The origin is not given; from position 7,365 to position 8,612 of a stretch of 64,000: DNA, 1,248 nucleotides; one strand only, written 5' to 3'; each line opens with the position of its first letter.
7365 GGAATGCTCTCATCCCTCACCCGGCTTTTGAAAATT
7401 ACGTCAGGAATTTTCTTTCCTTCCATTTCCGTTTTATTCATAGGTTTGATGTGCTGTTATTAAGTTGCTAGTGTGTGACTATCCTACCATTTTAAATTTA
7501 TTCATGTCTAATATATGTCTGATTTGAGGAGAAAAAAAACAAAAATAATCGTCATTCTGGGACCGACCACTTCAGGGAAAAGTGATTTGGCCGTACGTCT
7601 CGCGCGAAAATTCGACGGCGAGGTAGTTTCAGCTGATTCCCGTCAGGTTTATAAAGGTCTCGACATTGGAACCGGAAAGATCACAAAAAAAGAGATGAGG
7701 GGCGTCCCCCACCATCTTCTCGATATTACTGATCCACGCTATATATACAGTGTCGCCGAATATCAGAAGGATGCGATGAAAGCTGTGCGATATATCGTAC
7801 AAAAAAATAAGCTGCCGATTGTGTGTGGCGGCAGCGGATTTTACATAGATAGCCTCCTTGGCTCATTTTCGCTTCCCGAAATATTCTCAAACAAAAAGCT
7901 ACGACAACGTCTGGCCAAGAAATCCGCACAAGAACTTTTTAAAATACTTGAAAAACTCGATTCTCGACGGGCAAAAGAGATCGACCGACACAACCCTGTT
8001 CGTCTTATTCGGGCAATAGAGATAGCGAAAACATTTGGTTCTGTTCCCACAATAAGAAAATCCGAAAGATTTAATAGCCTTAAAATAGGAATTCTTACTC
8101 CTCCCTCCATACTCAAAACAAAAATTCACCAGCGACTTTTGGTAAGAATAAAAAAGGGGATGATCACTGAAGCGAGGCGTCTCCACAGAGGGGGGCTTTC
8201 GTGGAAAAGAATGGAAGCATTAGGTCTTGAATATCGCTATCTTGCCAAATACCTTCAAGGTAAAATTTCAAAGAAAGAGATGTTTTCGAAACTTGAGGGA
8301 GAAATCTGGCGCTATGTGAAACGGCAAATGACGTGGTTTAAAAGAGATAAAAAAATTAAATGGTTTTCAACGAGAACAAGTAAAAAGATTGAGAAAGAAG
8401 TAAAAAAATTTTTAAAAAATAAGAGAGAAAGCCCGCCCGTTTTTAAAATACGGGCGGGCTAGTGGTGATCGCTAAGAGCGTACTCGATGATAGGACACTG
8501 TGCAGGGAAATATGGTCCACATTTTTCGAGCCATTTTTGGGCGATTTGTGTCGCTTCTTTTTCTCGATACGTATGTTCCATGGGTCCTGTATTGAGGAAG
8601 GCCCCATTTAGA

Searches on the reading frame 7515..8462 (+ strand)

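Call 92: search_protein_families(library=pfam, proteins=[window:7515-8462:+], max_evalue=0.00001)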
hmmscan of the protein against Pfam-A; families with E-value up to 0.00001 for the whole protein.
window:7515-8462:+ (315 aa): 2 families
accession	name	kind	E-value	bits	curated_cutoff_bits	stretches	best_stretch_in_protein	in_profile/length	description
PF01715.23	IPPT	-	4.4e-64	216.9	23.6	1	44-278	1-243/243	IPP transferase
PF01745.22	IPT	-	4.9e-09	36.4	20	1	10-107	2-99/233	Isopentenyl transferase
